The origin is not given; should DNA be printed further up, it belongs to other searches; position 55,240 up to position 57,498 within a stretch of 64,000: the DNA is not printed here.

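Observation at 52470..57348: Cell-envelope gene cluster: two polytopic membrane proteins with Gly/His tails, a long coiled-coil protein and an extracytoplasmic ATPase-less Lon (S16) protease domain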

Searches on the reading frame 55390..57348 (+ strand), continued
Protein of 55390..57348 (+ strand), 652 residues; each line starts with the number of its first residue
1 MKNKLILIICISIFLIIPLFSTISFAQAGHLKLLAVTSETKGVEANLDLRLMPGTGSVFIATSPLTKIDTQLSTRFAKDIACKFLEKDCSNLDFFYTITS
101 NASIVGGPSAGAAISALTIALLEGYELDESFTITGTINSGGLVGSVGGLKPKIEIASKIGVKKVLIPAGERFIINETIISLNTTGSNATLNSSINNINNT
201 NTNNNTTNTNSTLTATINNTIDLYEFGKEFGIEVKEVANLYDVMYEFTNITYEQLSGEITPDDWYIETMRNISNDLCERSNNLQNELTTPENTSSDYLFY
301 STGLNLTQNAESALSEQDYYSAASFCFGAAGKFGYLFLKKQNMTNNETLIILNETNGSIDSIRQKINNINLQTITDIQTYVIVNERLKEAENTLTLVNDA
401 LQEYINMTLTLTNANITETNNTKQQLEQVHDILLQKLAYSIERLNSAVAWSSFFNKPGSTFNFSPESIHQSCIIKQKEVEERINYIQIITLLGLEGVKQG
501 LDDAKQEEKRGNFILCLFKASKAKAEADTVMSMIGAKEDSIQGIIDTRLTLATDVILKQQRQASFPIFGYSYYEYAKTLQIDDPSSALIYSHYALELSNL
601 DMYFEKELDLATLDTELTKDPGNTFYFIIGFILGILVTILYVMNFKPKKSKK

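Call 19: search_solved_structures(query=window:55390-57348:+, max_evalue=1, show_alignments=2)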
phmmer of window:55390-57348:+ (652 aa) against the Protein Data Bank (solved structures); distinct sequences matched with E-value up to 1: 43.
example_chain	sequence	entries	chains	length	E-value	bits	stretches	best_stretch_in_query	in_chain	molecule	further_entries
1z0b_A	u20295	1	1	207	2e-12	49.7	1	25-169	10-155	Putative protease La homolog type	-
1z0w_A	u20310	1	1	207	3.5e-12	48.9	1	25-169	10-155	Putative protease La homolog type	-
1z0c_A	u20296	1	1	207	3.7e-12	48.8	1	25-169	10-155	Putative protease La homolog type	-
1z0e_A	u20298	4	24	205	4.3e-12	48.6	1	27-169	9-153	Putative protease La homolog type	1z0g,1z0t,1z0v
1xhk_A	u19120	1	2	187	2.7e-09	39.3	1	83-177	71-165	Putative protease La homolog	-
8dvh_A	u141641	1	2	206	2.7e-08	36.1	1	104-173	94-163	Lon protease 2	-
3k1j_A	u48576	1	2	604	1.7e-06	30.1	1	27-169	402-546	ATP-dependent protease Lon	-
6v11_A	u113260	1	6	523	5e-06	28.6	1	93-171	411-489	Lon protease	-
6on2_A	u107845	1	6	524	5e-06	28.6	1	93-171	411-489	ATP-dependent protease La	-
1rr9_A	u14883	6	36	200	1.1e-05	27.4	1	92-171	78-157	ATP-dependent protease La | Lon protease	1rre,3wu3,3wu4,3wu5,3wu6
6u5z_A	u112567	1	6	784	7.2e-05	24.8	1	93-171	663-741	Lon protease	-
2x36_A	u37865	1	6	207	0.00016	23.6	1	98-170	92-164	LON PROTEASE HOMOLOG, MITOCHONDRIAL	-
6wys_A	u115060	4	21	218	0.00018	23.5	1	98-170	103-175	Lon protease homolog, mitochondrial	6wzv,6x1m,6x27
7ksl_C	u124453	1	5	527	0.00079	21.3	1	98-170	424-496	Lon protease homolog, mitochondrial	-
7ksm_A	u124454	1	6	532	0.0008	21.3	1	98-170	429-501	Lon protease homolog, mitochondrial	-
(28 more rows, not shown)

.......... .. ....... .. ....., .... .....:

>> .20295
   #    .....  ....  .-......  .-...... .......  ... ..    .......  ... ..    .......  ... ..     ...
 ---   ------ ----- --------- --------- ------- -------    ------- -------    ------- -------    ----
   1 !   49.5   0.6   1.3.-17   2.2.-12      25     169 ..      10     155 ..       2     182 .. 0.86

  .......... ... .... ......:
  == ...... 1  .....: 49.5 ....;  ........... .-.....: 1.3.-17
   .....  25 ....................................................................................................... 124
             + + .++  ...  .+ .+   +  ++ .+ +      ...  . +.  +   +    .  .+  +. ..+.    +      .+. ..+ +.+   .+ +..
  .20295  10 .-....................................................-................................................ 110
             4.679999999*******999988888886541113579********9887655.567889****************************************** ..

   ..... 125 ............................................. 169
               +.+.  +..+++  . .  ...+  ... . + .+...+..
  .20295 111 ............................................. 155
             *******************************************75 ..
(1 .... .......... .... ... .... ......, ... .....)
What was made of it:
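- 55468..56139 (+): ORF4 Lon proteolytic domain (residues ~27-250). Catalytic Ser109 is at 55714-55716 and Lys152 at 55843-55845. PDB 1z0b alignment over residues 25-169 (call 19).
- On LonB subfamily: The P-domain alignment starts at residue 25, directly after the signal peptide (call 19).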

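Call 31: predict_structure(alignment_id=A1)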
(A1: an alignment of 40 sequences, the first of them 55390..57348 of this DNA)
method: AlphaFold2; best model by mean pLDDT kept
length: 652 residues; sequences in the alignment: 40
mean_pLDDT: 84.0   pTM: 0.74
mean pLDDT of the five models: 84.0, 83.8, 82.2, 81.5, 81.5
residues with pLDDT >= 90: 340; 70-90: 205; 50-70: 53; < 50: 54
segments of 3 or more residues with pLDDT < 50: 178-216, 612-620, 650-652
pLDDT, mean of each block of 10 residues (from residue 1): 75 71 70 86 91 86 70 76 84 90 64 92 90 82 83 94 92 65 42 39 46 54 94 94 92 81 96 97 95 89 97 96 97 97 94 97 95 94 96 97 95 83 93 97 97 94 88 87 74 88 97 94 90 71 88 90 91 94 91 90 70 45 71 85 65 45
secondary structure, 60 per line:
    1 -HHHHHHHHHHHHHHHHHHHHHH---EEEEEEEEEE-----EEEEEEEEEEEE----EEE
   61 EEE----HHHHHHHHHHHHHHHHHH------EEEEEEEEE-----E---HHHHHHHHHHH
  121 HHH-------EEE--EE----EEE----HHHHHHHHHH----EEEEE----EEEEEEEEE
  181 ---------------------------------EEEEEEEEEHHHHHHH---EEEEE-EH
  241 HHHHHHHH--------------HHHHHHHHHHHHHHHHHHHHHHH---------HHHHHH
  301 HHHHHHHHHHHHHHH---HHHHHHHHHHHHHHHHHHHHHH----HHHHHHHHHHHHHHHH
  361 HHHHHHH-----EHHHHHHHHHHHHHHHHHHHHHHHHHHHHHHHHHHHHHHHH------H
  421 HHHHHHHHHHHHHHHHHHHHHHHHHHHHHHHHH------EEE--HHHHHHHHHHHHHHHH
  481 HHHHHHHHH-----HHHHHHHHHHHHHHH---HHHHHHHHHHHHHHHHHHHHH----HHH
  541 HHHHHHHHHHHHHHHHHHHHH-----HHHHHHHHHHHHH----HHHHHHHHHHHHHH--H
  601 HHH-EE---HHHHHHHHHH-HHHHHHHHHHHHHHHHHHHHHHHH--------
elements in order: H2-23 E27-36 E42-53 E58-63 H68-85 E92-100 H110-123 E131-133 E142-144 H149-158 E163-167 E172-180 E214-222 H223-229 E233-237 H240-248 H263-285 H295-315 H319-340 H345-367 H374-413 H420-453 E460-462 H465-489 H495-509 H513-533 H538-561 H567-579 H584-597 H600-603 H610-619 H621-644
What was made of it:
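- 55921..56037 (+): Asn/Thr-rich, sequon-dense, disordered insertion (residues 178-216) at the tip of a beta-hairpin inside the Lon domain. pLDDT below 50 between strands 172-180 and 214-222 (call 31).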

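Call 35: fold_search(model_id=the predicted structure, library=pdb)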
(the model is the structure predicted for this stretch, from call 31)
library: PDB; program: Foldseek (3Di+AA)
matches with E <= 10: 776; with E <= 0.001: 174
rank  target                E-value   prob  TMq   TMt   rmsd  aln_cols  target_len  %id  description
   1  3wu6_A                7.2e-08  1.00  0.25  0.81   2.7       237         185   19  Oxidized E.coli Lon Proteolytic domain (released 2014-11-12)
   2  6on2_D                1.2e-07  1.00  0.23  0.29   4.4       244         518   18  Lon Protease from Yersinia pestis with Y2853 substrate (released 2019-05-01)
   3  3wu3_A                1.9e-07  1.00  0.24  0.77   6.1       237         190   18  Reduced-form structure of E.coli Lon Proteolytic domain (released 2014-11-12)
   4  3wu6_F                3.2e-07  1.00  0.24  0.80   6.2       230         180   19  Oxidized E.coli Lon Proteolytic domain (released 2014-11-12)
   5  1rr9_F                3.3e-07  1.00  0.24  0.80   2.6       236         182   19  Catalytic domain of E.coli Lon protease (released 2003-12-23)
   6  6on2_A                4.8e-07  1.00  0.24  0.29   3.6       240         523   20  Lon Protease from Yersinia pestis with Y2853 substrate (released 2019-05-01)
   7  1rr9_A                6.3e-07  1.00  0.23  0.79   3.1       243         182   17  Catalytic domain of E.coli Lon protease (released 2003-12-23)
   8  5e7s_D                6.6e-07  1.00  0.24  0.51   8.4       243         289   17  Hexameric structure of a LonA protease domain in active state (released 2016-03-16)
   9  8dvh_A                7.9e-07  1.00  0.23  0.72   8.9       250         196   20  Crystal structure of ATP-dependent Lon protease from Bacillus subtillis (BsLonBA) (released 2022-11-09)
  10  3k1j_A                9.4e-07  1.00  0.23  0.27   6.9       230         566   16  Crystal structure of Lon protease from Thermococcus onnurineus NA1 (released 2010-09-22)
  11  5e7s_L                1.0e-06  1.00  0.24  0.54   8.6       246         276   18  Hexameric structure of a LonA protease domain in active state (released 2016-03-16)
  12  3k1j_B                1.2e-06  1.00  0.23  0.27   5.1       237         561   16  Crystal structure of Lon protease from Thermococcus onnurineus NA1 (released 2010-09-22)
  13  8dvh_B                1.4e-06  1.00  0.23  0.74   7.1       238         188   19  Crystal structure of ATP-dependent Lon protease from Bacillus subtillis (BsLonBA) (released 2022-11-09)
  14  3wu3_E                1.4e-06  1.00  0.23  0.72   5.6       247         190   17  Reduced-form structure of E.coli Lon Proteolytic domain (released 2014-11-12)
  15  3wu6_E                1.6e-06  1.00  0.24  0.74   6.7       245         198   18  Oxidized E.coli Lon Proteolytic domain (released 2014-11-12)
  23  1z0b                  2.8e-06  1.00  0.23  0.70   8.8       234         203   21  Crystal Structure of A. fulgidus Lon proteolytic domain E506A mutant (released 2005-08-02)
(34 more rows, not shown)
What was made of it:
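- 55468..56139 (+): Foldseek TM 0.81 to E. coli Lon P-domain 3wu6_A (call 35).
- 55921..56037 (+): The Lon fold alignment spans the insertion: 237 columns against a 185-residue target (call 35).
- On MEROPS S16 / Pfam Lon_C (PF05362): The top 50 PDB hits are all Lon or BrxL P-domains (call 35).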

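Call 47: find_related_loci(query=A1, collection=genome_contigs, flank=6000)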
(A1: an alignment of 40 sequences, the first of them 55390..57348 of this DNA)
Query A1 (652 aa) in genome_contigs; peptide patterns used: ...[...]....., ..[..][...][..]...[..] (x = any residue, [..] = any of these).
599 stretches matched a pattern (row limit reached: there are more); 585 encode a relative of the query (tblastn E <= 1e-3); the best 80 are kept; 80 distinct loci.
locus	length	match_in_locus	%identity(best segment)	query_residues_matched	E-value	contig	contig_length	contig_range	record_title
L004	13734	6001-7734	45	25-638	7e-163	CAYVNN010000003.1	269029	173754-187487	MAG TPA_asm: uncultured Methanosarcinales archaeon isolate SRP077602_co2_11 genome assembly, contig: NODE_19_length_2690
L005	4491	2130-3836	44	25-639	6e-149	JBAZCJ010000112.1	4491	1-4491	MAG: Candidatus Woesearchaeota archaeon isolate SO_2017_GW1_134 NODE_75055_length_4491_cov_0.900550_OW334_2017, whole ge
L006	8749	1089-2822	42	1-637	2e-142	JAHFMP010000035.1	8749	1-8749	MAG: Candidatus Woesearchaeota archaeon isolate nzgw46 NODE_13426_length_8750_cov_2.473404, whole genome shotgun sequenc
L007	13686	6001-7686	40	14-652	7e-142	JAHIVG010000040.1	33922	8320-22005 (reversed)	MAG: Nanoarchaeota archaeon isolate MM_PC_MetaG.mb.67 MM_PC_MetaG.mb.67_k141_632011, whole genome shotgun sequence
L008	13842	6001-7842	40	1-652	1e-140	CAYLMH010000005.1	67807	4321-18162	MAG TPA_asm: uncultured Methanosarcinales archaeon isolate binchicken_co125_1075 genome assembly, contig: NODE_860_lengt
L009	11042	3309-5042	41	9-637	4e-138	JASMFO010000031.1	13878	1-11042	MAG: Candidatus Woesearchaeota archaeon isolate ETNP7_MAG_25 c_000000440201, whole genome shotgun sequence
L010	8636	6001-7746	40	13-649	5e-138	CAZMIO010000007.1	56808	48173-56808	MAG TPA_asm: uncultured Methanosarcinales archaeon isolate binchicken_co48_311 genome assembly, contig: NODE_698_length_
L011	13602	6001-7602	41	4-607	3e-137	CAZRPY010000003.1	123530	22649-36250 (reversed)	MAG TPA_asm: uncultured Methanosarcinales archaeon isolate SRP178908_co1_144 genome assembly, contig: NODE_54_length_123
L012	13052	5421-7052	41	3-605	3e-136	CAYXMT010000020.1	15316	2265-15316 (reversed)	MAG TPA_asm: uncultured Methanosarcinales archaeon isolate binchicken_co48_511 genome assembly, contig: NODE_6201_length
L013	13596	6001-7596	43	26-605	1e-135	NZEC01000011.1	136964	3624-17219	MAG: archaeon isolate ARS102 81129, whole genome shotgun sequence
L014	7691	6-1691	42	45-646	7e-135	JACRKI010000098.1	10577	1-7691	MAG: Candidatus Woesearchaeota archaeon isolate NC_groundwater_1851_Pr3_B-0.1um_39_8 SR-2_scaffold_141_2039637, whole ge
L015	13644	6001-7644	40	23-639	4e-134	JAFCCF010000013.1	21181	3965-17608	MAG: Candidatus Aminicenantes bacterium isolate AB_1215_Bin_51 AB_1215_Bin_51.fna_scaffold_2484, whole genome shotgun se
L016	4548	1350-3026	41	26-652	1e-136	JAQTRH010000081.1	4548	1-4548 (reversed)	MAG: Candidatus Nanoarchaeia archaeon isolate STB_159 NODE_64029_length_4548_cov_2.478851_Sandtown_B, whole genome shotg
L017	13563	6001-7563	42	26-606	4e-134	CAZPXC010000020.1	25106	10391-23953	MAG TPA_asm: uncultured Methanosarcinales archaeon isolate binchicken_co151_549 genome assembly, contig: NODE_2639_lengt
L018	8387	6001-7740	40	1-644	5e-134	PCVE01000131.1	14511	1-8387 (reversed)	MAG: Candidatus Woesearchaeota archaeon CG11_big_fil_rev_8_21_14_0_20_43_8 CG11_8_21_14_0.20_scaffold_2505_c, whole geno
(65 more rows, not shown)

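Call 68: list_cluster_members(proteins=[P0001, P0121])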
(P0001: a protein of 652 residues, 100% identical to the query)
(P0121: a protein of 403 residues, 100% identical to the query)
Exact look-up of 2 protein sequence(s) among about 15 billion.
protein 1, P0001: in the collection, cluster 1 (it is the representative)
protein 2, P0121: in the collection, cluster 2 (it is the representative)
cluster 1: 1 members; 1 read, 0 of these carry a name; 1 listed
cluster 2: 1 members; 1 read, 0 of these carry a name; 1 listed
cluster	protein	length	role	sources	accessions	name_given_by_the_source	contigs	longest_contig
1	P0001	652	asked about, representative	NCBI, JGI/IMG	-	-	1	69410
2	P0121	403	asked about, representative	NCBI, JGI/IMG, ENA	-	-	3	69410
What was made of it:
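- Tried and rejected: The exact cluster look-up for an organism name returned no names or accessions (call 68).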

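Call 90: search_protein_families(library=padloc, proteins=[window:55390-57348:+], max_evalue=0.01)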
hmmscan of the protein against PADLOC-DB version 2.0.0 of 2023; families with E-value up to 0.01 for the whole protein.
window:55390-57348:+ (652 aa): 1 family
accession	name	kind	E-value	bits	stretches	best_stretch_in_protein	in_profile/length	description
PDLC02506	BrxL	-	0.0013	15.1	1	27-172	499-648/680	BrxL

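Call 91: search_protein_families(library=phrogs, proteins=[window:55390-57348:+], max_evalue=0.01)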
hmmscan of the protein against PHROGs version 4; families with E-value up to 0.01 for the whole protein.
window:55390-57348:+ (652 aa): 1 family
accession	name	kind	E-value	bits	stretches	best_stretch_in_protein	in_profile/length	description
phrog_15585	-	unknown function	7.3e-08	32.2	1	102-170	671-739/793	-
